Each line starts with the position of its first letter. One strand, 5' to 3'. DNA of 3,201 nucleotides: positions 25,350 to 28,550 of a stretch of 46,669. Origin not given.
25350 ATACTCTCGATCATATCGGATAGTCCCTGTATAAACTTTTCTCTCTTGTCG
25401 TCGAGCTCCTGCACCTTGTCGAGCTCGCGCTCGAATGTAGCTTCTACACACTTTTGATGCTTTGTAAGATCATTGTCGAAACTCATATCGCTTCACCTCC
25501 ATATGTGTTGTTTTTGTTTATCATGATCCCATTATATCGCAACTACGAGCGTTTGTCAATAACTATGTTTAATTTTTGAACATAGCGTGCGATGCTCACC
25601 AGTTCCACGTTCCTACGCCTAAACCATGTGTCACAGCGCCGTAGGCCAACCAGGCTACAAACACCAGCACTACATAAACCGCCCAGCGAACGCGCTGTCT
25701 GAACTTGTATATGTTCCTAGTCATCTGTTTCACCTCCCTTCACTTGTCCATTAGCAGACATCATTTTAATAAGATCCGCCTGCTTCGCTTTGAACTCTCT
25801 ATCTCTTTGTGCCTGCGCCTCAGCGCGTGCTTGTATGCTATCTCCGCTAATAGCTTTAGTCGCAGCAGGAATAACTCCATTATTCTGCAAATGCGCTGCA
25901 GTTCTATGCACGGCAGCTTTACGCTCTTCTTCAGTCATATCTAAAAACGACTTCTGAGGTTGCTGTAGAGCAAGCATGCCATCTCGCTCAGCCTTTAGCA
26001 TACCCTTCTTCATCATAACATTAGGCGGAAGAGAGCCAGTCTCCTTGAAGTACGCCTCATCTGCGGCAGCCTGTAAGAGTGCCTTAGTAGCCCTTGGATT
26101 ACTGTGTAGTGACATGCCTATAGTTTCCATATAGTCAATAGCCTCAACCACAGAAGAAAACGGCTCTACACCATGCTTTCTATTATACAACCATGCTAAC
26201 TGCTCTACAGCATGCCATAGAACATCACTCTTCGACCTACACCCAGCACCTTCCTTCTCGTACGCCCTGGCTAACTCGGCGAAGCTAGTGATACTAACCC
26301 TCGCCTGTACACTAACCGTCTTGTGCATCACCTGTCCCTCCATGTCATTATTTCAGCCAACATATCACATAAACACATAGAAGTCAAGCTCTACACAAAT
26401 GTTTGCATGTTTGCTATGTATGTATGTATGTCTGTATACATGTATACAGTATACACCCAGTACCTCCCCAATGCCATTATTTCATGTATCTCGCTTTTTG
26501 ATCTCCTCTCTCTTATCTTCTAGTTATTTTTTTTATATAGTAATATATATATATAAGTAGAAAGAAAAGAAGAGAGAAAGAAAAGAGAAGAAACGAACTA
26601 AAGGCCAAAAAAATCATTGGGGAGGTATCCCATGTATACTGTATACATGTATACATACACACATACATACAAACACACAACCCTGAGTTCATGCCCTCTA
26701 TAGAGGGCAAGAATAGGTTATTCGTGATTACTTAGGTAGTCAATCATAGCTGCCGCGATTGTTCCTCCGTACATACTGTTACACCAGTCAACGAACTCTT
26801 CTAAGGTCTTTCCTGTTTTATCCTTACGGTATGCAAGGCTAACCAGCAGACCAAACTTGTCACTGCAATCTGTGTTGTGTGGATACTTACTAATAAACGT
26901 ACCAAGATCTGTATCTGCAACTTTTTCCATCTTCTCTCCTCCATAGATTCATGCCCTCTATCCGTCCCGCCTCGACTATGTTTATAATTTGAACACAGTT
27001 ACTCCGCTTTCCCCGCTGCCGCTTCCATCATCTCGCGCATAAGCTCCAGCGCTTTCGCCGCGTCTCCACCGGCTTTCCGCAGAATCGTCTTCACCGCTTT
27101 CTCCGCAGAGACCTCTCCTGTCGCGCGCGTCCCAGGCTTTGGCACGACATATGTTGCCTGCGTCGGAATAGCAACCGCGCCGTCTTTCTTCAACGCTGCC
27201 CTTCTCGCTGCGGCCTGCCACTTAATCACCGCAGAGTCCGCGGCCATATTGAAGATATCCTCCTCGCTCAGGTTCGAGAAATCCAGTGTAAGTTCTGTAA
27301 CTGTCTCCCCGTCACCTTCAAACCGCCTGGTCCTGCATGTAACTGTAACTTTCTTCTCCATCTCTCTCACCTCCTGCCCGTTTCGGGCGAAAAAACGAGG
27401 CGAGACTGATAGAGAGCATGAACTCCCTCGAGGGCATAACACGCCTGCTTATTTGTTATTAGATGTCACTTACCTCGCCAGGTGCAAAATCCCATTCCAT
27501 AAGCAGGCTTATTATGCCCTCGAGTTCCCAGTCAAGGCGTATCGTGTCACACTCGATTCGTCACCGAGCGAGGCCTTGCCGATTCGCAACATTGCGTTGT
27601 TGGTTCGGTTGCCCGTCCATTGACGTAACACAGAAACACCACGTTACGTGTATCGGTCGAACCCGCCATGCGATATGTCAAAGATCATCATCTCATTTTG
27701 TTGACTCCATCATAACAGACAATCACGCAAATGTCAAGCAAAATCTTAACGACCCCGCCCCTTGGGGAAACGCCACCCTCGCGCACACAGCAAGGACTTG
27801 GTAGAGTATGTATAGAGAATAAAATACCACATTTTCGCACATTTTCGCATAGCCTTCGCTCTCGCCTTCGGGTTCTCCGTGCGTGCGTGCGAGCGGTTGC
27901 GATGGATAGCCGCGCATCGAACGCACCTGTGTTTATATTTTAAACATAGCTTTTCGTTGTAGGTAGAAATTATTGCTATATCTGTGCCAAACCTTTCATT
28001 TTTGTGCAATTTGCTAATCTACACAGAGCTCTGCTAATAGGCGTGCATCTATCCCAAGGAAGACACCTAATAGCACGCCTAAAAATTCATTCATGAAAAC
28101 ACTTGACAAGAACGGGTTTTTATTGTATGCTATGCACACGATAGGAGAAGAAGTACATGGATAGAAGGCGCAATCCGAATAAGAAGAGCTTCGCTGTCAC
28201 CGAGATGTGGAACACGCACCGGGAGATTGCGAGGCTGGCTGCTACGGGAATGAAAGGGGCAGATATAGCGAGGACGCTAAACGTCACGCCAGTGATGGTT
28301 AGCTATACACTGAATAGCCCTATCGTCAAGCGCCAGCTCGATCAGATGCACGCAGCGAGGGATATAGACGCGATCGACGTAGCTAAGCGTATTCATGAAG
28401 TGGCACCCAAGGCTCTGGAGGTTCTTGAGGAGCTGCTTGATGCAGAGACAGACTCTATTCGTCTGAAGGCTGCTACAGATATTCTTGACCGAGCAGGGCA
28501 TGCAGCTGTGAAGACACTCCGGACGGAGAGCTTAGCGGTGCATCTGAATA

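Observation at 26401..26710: Composite ~270-bp inverted repeat with (TGTA/TATG)n arms, mirrored CT/GA tracts and an A/T core: candidate origin or cruciform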

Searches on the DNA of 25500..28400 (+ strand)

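Call 4: search_dna_similar(query=window:25700-27500:+, collection=phages, mode=near, max_rows=30)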
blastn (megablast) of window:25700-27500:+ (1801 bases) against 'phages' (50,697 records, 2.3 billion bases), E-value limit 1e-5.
No match.

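Call 7: search_dna_similar(query=window:25700-27500:+, collection=phages, mode=distant, max_rows=20)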
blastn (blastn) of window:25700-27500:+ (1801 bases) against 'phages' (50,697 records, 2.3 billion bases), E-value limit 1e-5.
No match.

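Call 39: search_rna_families(source=window, start=25500, end=28400, threshold=evalue, max_evalue=1)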
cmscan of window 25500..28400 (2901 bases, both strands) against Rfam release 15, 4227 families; matches with E-value up to 1: 3.
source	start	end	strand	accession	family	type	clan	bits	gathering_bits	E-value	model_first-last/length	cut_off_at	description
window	26625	26692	-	RF04217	mir-297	Gene; miRNA;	-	28.1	90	0.043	1-71/71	no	mir-297 microRNA precursor family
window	26399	26459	+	RF04217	mir-297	Gene; miRNA;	-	27.4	90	0.064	1-71/71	no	mir-297 microRNA precursor family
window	27420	27527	-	RF04148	MIR844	Gene; miRNA;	-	21.7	70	0.29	1-114/114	no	MIR844 microRNA precursor family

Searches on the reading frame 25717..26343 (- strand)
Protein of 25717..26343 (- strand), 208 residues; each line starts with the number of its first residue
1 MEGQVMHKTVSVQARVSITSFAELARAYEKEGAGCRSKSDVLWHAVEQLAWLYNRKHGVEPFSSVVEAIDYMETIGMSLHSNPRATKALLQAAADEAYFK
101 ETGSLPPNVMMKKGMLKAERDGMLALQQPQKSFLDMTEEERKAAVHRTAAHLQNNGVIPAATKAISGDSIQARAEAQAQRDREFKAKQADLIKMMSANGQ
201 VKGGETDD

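Call 8: search_protein_families(library=pfam, proteins=[window:25717-26343:-], max_evalue=0.01)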
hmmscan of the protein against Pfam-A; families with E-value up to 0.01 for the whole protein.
window:25717-26343:- (208 aa): 0 families

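Call 9: search_protein_families(library=phrogs, proteins=[window:25717-26343:-], max_evalue=0.001)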
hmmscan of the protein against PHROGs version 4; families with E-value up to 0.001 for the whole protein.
window:25717-26343:- (208 aa): 0 families

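Call 14: find_related_loci(query=window:25717-26343:-, collection=viral_contigs, flank=4000)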
Query window:25717-26343:- (208 aa) in viral_contigs; peptide patterns used: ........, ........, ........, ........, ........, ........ (x = any residue, [..] = any of these).
3 stretches matched a pattern, but none encodes a relative of the query by tblastn (E <= 1e-3).

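Call 17: search_dna_similar(query=window:25717-26343:-, collection=phages, mode=protein, max_rows=25, max_evalue=0.01)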
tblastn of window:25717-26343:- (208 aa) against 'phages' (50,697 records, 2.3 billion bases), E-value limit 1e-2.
No match.

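Call 49: find_homologous_proteins(query=window:25717-26343:-, max_evalue=0.001)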
Query window:25717-26343:- (208 aa): 2 proteins with E <= 0.001 among 253 candidates.
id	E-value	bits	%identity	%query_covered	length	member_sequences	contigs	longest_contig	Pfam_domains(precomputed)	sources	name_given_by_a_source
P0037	3.4e-125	433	99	98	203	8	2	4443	-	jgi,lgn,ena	-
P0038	1.4e-110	385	86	100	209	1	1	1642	-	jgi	jgi:hypothetical protein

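Call 50: find_encoding_contigs(protein=P0037, flank=5000, max_places=6)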
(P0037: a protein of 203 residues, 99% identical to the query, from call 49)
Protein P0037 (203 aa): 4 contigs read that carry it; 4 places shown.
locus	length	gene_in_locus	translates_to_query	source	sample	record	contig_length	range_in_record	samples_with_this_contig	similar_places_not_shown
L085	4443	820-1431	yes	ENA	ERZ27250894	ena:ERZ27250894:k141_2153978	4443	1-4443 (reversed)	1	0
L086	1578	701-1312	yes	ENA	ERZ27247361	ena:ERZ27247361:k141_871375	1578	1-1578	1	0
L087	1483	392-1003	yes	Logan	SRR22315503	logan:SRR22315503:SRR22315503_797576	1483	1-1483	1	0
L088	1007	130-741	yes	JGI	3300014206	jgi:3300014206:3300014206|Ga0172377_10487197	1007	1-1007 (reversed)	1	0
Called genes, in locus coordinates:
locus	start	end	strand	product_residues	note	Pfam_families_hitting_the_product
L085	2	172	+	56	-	?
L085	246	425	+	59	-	-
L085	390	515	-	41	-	-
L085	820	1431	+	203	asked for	-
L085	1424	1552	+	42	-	-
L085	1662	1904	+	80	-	-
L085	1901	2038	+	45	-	-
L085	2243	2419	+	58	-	-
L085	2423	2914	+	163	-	-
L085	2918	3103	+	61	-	-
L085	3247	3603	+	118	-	-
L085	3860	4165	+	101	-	-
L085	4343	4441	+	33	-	?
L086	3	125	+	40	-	?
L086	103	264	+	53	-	-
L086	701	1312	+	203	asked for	-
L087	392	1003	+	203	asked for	-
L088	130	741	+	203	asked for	-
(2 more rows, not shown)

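Call 51: find_encoding_contigs(protein=P0038, flank=5000, max_places=6)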
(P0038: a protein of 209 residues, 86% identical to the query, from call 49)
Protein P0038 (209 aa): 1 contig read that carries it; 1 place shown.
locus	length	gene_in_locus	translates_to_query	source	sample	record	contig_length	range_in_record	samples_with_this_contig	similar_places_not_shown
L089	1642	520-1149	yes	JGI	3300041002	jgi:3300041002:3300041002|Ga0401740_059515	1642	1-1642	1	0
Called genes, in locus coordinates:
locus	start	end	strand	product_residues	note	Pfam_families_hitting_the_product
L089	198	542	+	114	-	-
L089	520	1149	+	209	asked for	-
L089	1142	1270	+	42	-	-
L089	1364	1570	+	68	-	-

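Call 58: search_solved_structures(query=A3, max_evalue=10)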
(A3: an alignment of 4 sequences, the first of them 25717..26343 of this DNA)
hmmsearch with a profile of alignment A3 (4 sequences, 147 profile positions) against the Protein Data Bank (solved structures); distinct sequences matched with E-value up to 10: 2.
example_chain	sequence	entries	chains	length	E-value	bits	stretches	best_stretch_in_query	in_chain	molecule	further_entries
9sra_Bl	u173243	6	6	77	0.37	14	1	65-118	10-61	Large ribosomal subunit protein eL20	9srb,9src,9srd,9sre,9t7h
1wtd_A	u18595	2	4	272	0.65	13.2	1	114-138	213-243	EcoO109IR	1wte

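Call 66: search_protein_families(library=pfam, alignment_id=A3, max_evalue=10)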
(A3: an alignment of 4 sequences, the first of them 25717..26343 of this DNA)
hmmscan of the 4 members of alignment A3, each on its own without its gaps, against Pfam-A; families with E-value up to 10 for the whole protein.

A. member 1, window:25717-26343:- (208 aa): 0 families

B. families by the number of members that match (of 4 scanned): 1 family
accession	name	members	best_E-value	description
PF18766.7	SWI2_SNF2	1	0.1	SWI2/SNF2 ATPase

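Call 68: find_homologous_proteins(query=A3, max_evalue=0.001)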
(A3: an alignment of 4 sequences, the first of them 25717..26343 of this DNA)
Query A3 (4 sequences) (208 aa, profile of the alignment): 12 proteins with E <= 0.001 among 8000 candidates.
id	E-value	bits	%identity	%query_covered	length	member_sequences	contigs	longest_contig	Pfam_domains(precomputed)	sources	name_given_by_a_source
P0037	8.2e-65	235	99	98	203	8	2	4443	-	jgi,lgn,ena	-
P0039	9.2e-59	216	42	56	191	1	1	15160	-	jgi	jgi:hypothetical protein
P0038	2.8e-57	211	86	100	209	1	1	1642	-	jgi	jgi:hypothetical protein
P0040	1.4e-34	137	42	42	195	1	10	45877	-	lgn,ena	-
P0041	2.8e-33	133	32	35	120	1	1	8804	-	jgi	-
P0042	2.8e-33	133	37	47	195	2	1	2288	-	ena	-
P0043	3.3e-32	129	38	53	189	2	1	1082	-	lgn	-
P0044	1.5e-31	127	40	67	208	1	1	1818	-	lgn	-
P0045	3.0e-31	126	39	53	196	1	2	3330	-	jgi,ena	-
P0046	2.3e-30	123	37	24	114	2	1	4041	-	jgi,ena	-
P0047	1.1e-25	108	48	42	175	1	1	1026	-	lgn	-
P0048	1.7e-24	104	43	39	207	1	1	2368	-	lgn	-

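Call 75: predict_structure(alignment_id=A6)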
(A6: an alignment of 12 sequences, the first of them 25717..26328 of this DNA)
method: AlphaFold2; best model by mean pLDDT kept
length: 203 residues; sequences in the alignment: 12
mean_pLDDT: 71.9   pTM: 0.44
mean pLDDT of the five models: 71.9, 71.5, 71.2, 70.1, 66.4
residues with pLDDT >= 90: 26; 70-90: 87; 50-70: 66; < 50: 24
segments of 3 or more residues with pLDDT < 50: 153-163, 195-203
pLDDT, mean of each block of 10 residues (from residue 1): 73 93 89 89 90 88 90 80 84 80 61 57 52 66 59 44 55 74 75 48 41
secondary structure, 60 per line:
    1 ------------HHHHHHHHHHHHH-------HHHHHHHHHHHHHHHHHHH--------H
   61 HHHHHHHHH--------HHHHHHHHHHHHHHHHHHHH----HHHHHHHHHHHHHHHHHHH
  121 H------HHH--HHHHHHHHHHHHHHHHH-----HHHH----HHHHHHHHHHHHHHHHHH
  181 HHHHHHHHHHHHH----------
elements in order: H13-25 H33-51 H60-69 H78-97 H102-121 H133-149 H155-158 H163-193

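Call 77: fold_search(model_id=the predicted structure, library=pdb)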
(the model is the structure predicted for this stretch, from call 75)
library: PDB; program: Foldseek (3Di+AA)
matches with E <= 10: 39; with E <= 0.001: 0
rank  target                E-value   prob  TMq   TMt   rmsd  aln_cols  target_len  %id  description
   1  4fqg_B                1.6e+00  0.04  0.12  0.13  21.4       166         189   17  Crystal structure of the TCERG1 FF4-6 tandem repeat domain (released 2013-02-27)
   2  8fky_SJ               1.6e+00  0.04  0.14  0.12  33.3       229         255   11  Human nucleolar pre-60S ribosomal subunit (State F) (released 2023-07-12)
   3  8pop_B                2.1e+00  0.03  0.11  0.16  18.7       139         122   16  HK97 small terminase in complex with DNA (released 2023-08-09)
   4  5v5u_B                2.5e+00  0.04  0.15  0.11  23.5       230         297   17  Crystal structure of leucine-rich protein regulator, ElrR, from Enterococcus faecalis (released 2018-09-19)
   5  9g6k_L4               4.1e+00  0.04  0.15  0.09  15.4       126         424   16  LSU structure derived from the LSU sample of the mitoribosome from T. gondii. (released 2024-12-11)
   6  6fq8_B                4.7e+00  0.09  0.16  0.34  13.5        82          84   12  Class 3 : translocated nucleosome (released 2018-04-18)
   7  5x3t_A                4.7e+00  0.08  0.18  0.43  17.4        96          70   16  VapBC from Mycobacterium tuberculosis (released 2017-06-07)
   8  8fkx_SJ               5.0e+00  0.03  0.15  0.14  28.1       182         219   13  Human nucleolar pre-60S ribosomal subunit (State E) (released 2023-07-12)
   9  7cr3_A                5.0e+00  0.02  0.14  0.09  22.1       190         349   10  human KCNQ2-CaM in apo state (released 2020-09-16)
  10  4n0a_I                5.3e+00  0.02  0.14  0.10  18.0       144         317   12  Crystal structure of Lsm2-3-Pat1C complex from Saccharomyces cerevisiae (released 2013-12-04)
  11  6xmd_B                5.6e+00  0.03  0.17  0.19  28.0       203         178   13  SM Protein Vps45 in Complex with Qa SNARE Tlg2 (1-310) (released 2020-08-19)
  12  6rd4_P                5.6e+00  0.02  0.12  0.13  16.9       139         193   14  CryoEM structure of Polytomella F-ATP synthase, Full dimer, composite map (released 2019-07-03)
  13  7t21_A                6.0e+00  0.03  0.20  0.12  18.5       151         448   14  E. coli DnaB bound to ssDNA and ADP-AlF4 (released 2023-01-18)
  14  7e9c_B                6.0e+00  0.03  0.12  0.22  13.3        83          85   11  Cryo-EM structure of the 1:1 Orc1 BAH domain in complex with nucleosome (released 2022-09-07)
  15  6hai_B                6.0e+00  0.02  0.12  0.12  17.5       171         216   13  AlbAM131A mutant in complex with albicidin , albicidin resistance protein (released 2018-11-21)
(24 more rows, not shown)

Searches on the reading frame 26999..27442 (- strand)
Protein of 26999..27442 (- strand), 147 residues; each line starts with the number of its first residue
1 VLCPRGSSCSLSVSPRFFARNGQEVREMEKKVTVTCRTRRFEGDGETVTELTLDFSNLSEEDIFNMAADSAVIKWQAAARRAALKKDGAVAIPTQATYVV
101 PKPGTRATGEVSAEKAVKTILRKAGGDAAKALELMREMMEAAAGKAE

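Call 8: search_protein_families(library=pfam, proteins=[window:26999-27442:-], max_evalue=0.01)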
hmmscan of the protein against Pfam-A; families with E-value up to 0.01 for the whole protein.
window:26999-27442:- (147 aa): 0 families

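Call 9: search_protein_families(library=phrogs, proteins=[window:26999-27442:-], max_evalue=0.001)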
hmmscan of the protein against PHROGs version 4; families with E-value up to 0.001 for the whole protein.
window:26999-27442:- (147 aa): 0 families

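Call 15: find_related_loci(query=window:26999-27442:-, collection=viral_contigs, flank=4000)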
Query window:26999-27442:- (147 aa) in viral_contigs; peptide patterns used: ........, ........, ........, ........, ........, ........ (x = any residue, [..] = any of these).
5 stretches matched a pattern, but none encodes a relative of the query by tblastn (E <= 1e-3).

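Call 48: find_homologous_proteins(query=window:27002-27361:-, max_evalue=0.001)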
Query seq(120 aa) (120 aa): 36 proteins with E <= 0.001 among 82 candidates.
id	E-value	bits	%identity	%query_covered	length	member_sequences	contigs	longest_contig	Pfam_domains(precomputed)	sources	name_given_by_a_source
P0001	8.6e-67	240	98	100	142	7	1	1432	-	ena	-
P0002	1.8e-65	235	97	100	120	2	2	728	-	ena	-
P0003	2.0e-57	210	88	100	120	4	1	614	-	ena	-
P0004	9.6e-43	162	71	93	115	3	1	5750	-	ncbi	-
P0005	2.7e-39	151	69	93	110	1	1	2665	-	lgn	-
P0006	6.7e-39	150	68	94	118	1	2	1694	-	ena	-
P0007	7.6e-32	127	61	92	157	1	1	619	-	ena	-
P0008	6.3e-30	121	61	88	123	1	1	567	-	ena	-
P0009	2.6e-29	119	60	91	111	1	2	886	-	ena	-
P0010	2.9e-29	119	59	88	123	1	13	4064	-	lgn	-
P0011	2.3e-27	113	54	93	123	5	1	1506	-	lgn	-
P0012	2.6e-27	113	52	93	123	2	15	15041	-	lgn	-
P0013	3.2e-27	113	57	88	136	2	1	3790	-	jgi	jgi:hypothetical protein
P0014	9.7e-27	111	56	90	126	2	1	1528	-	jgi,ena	-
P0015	3.1e-22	97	47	94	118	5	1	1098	-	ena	-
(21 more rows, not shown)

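Call 52: find_encoding_contigs(protein=P0004, flank=5000, max_places=6)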
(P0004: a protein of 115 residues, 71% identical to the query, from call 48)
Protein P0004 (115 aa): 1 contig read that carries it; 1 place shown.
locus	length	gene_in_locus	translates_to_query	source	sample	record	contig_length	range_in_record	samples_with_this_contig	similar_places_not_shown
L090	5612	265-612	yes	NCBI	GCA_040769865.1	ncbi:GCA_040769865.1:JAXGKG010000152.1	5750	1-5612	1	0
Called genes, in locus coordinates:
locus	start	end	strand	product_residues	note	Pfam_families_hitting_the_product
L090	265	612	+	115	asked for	-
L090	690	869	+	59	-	-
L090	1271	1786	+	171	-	-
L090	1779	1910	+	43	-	-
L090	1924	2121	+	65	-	-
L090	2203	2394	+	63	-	-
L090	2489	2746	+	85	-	-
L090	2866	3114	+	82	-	-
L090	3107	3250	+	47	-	-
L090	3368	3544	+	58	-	-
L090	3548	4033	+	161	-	-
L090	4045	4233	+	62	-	-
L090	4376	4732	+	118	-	-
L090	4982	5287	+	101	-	-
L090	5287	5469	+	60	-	-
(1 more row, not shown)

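Call 57: search_solved_structures(query=A5, max_evalue=10)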
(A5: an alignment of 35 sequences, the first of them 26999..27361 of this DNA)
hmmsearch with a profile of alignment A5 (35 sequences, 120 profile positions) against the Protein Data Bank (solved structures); distinct sequences matched with E-value up to 10: 1.
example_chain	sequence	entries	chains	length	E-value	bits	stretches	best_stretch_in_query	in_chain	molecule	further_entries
2xwx_A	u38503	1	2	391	0.14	15.7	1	8-62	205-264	GLCNAC-BINDING PROTEIN A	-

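Call 61: predict_structure(alignment_id=A5)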
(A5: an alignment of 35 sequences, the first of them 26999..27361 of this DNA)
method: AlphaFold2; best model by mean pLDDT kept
length: 120 residues; sequences in the alignment: 35
mean_pLDDT: 84.3   pTM: 0.50
mean pLDDT of the five models: 84.3, 83.9, 82.3, 80.5, 79.8
residues with pLDDT >= 90: 60; 70-90: 45; 50-70: 12; < 50: 3
segments of 3 or more residues with pLDDT < 50: none
pLDDT, mean of each block of 10 residues (from residue 1): 88 93 95 94 93 91 90 74 64 80 83 67
secondary structure, 60 per line:
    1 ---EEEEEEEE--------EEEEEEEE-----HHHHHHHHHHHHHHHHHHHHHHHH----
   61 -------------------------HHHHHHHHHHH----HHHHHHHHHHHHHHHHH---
elements in order: E4-11 E20-27 H33-56 H86-96 H101-117

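Call 64: fold_search(model_id=the predicted structure, library=pdb)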
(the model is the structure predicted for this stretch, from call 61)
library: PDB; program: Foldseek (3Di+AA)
matches with E <= 10: 223; with E <= 0.001: 0
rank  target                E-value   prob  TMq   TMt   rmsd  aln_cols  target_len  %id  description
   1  8i9p_LT               2.8e-01  0.30  0.19  0.18  15.6        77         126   18  Cryo-EM structure of a Chaetomium thermophilum pre-60S ribosomal subunit - State Mak16 (released 2023-05-17)
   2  8pv1_LT               2.8e-01  0.21  0.19  0.18  15.6        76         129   21  Chaetomium thermophilum pre-60S State 6 - pre-5S rotation - L1 intermediate - composite structure (released 2023-11-15)
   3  9j9h_V                3.9e-01  0.18  0.18  0.15  20.4        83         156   13  High-resolution cryo-EM structure of the Plasmodium falciparum 80S ribosome bound to RACK1 and E-tRNA (released 2025-06-04)
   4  8ink_T                4.8e-01  0.18  0.18  0.18  17.4        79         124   15  human nuclear pre-60S ribosomal particle - State D (released 2023-08-09)
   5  8pv6_LT               5.4e-01  0.20  0.19  0.16  15.0        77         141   18  Chaetomium thermophilum pre-60S State 3 - post-5S rotation with Rix1 complex with Foot - composite structure (released 2023-11-15)
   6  7olc_LT               5.4e-01  0.16  0.19  0.14  20.1        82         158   17  Thermophilic eukaryotic 80S ribosome at idle POST state (released 2022-01-26)
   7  9i1w_LT               6.2e-01  0.18  0.19  0.14  15.6        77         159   18  High resolution structure of the thermophilic 60S ribosomal subunit of Chaetomium thermophilum (released 2025-12-17)
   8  8ir1_c                7.0e-01  0.18  0.20  0.20  18.9        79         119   11  human nuclear pre-60S ribosomal particle - State A (released 2023-08-09)
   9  7uoo_T                8.5e-01  0.10  0.17  0.18  20.1        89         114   18  Nucleoplasmic pre-60S intermediate of the Nog2 containing pre-rotation state (released 2023-03-15)
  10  9a4w_A                9.1e-01  0.12  0.24  0.11  12.4       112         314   11  Integrative model of RPOA-RPOC by crosslinking MS and deep learning (released 2024-09-18)
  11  3j6x_61               1.1e+00  0.12  0.21  0.17  21.1        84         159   18  S. cerevisiae 80S ribosome bound with Taura syndrome virus (TSV) IRES, 5 degree rotation (Class II) (released 2014-06-11)
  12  3jct_T                1.2e+00  0.11  0.19  0.19  17.6        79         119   15  Cryo-em structure of eukaryotic pre-60S ribosomal subunits (released 2016-06-01)
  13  8ove_BU               1.2e+00  0.10  0.18  0.15  20.2        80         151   11  CRYO-EM STRUCTURE OF TRYPANOSOMA BRUCEI PROCYCLIC FORM 80S RIBOSOME : TB11CS6H1 snoRNA mutant (released 2023-11-29)
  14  8fru_T                1.3e+00  0.12  0.19  0.15  18.2        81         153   14  60S subunit of the Giardia lamblia 80S ribosome (released 2024-01-31)
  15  8ip8_BA               1.3e+00  0.11  0.19  0.15  21.1        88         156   14  Wheat 80S ribosome stalled on AUG-Stop boron dependently (released 2024-02-21)
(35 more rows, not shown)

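Call 67: search_protein_families(library=pfam, alignment_id=A2, max_evalue=10)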
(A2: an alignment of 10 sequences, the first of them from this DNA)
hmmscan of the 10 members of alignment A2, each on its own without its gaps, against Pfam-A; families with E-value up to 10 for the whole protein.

A. member 1, seq(120 aa): 1 family
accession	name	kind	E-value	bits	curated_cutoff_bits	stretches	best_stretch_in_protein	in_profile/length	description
PF19026.7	UBA_HYPK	-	0.029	14.2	27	1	83-106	16-38/41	HYPK UBA domain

B. families by the number of members that match (of 10 scanned): 12 families
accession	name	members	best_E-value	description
PF20623.4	Sgo0707_N2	2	0.014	Sgo0707 N2 domain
PF22714.1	SNaCT8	1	0.024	Short NACHT-associated C-Terminal domain, family 8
PF19026.7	UBA_HYPK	1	0.029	HYPK UBA domain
PF21242.3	ECT2_PH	1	0.059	ECT2, PH domain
PF13625.11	Helicase_C_3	1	0.081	Helicase conserved C-terminal domain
PF07862.16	Nif11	1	0.095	Nif11 domain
PF04729.19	ASF1_hist_chap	1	0.11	ASF1 like histone chaperone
PF00448.28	SRP54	1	0.14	SRP54-type protein, GTPase domain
PF09713.15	A_thal_3526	1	0.15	Plant protein 1589 of unknown function (A_thal_3526)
PF02563.21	Poly_export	1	0.16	Polysaccharide biosynthesis/export protein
PF19808.4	DUF6291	1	0.55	Family of unknown function (DUF6291)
PF17944.6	Arg_decarbox_C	1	0.55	Arginine decarboxylase C-terminal helical extension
